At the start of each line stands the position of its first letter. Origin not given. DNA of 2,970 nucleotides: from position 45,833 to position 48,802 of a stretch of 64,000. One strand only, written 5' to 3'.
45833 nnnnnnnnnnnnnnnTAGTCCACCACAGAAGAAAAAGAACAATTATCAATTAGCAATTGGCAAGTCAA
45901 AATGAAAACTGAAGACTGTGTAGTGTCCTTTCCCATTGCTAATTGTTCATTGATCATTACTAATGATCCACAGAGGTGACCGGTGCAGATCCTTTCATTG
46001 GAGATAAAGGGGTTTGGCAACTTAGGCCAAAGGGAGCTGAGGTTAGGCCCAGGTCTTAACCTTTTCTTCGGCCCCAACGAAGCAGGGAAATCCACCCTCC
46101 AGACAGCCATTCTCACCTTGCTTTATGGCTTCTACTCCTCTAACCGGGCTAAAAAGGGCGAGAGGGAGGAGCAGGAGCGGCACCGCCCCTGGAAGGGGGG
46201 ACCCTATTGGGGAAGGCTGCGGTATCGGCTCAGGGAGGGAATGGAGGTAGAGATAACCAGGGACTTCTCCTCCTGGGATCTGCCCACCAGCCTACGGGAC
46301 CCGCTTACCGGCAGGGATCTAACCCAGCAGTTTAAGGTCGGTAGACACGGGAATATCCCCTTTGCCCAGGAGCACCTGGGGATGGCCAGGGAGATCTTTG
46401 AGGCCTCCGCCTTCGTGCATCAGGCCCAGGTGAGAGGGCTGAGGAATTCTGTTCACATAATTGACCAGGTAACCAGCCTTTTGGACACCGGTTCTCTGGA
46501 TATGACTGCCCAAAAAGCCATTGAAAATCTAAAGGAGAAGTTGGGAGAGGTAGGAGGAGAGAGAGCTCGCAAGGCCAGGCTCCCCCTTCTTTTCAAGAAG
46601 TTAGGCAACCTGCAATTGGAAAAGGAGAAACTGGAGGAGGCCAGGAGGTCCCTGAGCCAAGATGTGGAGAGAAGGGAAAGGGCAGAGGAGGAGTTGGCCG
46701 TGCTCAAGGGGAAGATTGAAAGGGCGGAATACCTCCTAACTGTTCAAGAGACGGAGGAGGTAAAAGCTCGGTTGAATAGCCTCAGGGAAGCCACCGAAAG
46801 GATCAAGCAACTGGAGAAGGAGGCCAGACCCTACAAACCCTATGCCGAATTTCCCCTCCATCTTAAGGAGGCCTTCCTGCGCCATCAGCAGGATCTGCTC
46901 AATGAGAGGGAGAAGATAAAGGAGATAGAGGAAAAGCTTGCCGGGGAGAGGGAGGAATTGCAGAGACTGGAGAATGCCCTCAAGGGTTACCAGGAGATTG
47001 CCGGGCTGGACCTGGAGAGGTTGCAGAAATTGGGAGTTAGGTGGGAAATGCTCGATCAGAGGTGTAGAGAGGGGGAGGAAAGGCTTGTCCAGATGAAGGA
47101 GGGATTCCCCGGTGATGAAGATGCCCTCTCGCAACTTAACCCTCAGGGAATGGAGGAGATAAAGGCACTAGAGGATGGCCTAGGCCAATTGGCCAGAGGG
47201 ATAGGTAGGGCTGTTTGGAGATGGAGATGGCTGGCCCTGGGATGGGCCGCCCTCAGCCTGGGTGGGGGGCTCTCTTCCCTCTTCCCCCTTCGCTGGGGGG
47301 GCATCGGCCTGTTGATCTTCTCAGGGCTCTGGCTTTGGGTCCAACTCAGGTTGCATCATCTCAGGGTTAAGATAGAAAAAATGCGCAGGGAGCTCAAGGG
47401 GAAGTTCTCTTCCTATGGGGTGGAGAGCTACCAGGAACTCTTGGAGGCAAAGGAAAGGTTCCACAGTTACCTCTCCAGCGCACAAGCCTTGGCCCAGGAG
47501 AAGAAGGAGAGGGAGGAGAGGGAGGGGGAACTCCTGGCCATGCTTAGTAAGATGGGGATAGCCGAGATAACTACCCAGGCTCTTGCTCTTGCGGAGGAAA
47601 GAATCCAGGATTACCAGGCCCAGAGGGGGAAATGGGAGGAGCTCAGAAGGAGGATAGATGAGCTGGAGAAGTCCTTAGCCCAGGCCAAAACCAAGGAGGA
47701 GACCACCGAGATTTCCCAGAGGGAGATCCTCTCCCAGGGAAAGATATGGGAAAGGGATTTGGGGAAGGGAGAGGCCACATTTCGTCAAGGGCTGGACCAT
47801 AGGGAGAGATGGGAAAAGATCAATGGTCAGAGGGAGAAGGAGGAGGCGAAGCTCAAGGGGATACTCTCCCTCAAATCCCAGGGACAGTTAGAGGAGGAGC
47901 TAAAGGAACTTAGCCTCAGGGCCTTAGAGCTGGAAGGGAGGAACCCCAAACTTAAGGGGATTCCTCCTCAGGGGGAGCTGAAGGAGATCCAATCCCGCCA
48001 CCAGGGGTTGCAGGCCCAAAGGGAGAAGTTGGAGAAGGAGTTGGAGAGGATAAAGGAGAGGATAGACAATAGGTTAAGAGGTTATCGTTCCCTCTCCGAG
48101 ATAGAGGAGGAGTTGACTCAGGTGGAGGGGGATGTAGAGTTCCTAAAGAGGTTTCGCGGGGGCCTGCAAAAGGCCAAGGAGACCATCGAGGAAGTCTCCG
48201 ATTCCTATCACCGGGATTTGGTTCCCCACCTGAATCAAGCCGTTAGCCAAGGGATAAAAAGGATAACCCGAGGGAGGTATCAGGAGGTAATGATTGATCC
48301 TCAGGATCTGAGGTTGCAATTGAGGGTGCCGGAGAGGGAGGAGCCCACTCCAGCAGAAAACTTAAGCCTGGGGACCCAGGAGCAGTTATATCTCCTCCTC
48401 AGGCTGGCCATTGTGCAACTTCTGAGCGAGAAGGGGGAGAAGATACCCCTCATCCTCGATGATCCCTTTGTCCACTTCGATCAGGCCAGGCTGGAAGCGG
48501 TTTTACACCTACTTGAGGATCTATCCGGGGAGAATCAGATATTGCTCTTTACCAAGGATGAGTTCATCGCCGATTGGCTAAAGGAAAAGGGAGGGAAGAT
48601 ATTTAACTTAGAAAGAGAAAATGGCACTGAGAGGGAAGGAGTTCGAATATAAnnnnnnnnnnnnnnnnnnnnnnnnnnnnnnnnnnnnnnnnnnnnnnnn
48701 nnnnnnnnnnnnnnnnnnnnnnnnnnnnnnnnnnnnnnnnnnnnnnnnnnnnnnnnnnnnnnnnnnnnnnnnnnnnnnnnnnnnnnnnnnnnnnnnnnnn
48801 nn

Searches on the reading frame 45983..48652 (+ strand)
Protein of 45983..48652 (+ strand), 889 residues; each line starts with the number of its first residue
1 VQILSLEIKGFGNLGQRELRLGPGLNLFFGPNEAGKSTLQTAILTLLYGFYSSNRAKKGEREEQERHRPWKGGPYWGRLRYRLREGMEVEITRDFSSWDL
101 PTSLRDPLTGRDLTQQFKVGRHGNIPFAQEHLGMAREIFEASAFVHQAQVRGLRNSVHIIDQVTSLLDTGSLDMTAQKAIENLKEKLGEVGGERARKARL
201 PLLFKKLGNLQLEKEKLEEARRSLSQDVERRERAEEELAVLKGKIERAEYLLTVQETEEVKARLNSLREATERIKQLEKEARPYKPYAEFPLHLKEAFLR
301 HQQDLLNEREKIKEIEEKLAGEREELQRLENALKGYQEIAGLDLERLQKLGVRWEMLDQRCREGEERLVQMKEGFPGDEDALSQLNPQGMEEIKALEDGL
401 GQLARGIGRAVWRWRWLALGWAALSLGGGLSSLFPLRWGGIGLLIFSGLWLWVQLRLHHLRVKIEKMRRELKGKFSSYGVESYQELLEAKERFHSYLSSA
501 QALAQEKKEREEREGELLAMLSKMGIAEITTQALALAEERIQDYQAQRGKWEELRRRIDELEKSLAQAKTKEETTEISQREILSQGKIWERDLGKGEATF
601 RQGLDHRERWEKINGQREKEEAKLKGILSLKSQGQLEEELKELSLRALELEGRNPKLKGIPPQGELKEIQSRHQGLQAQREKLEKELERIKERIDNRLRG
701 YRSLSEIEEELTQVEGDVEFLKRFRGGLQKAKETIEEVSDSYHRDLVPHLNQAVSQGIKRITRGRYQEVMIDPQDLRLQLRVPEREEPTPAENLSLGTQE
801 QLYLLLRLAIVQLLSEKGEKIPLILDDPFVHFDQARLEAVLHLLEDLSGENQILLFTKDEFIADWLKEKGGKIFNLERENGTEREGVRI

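Call 75: search_protein_families(library=pfam, proteins=[window:45983-48652:+], max_evalue=0.00001)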
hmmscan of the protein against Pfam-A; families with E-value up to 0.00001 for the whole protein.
window:45983-48652:+ (889 aa): 4 families
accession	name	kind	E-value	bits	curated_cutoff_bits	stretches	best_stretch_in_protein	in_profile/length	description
PF13476.12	AAA_23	-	5.4e-13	50.5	27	1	5-279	1-198/201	AAA domain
PF13514.12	AAA_27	-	3.1e-11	43.7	22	1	1-53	1-56/206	AAA domain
PF13175.12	AAA_15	-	7.1e-07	29.6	32.1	0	1-48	1-48/374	AAA ATPase domain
PF02463.25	SMC_N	-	3.2e-06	27.2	40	0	4-47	3-48/220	RecF/RecN/SMC N terminal domain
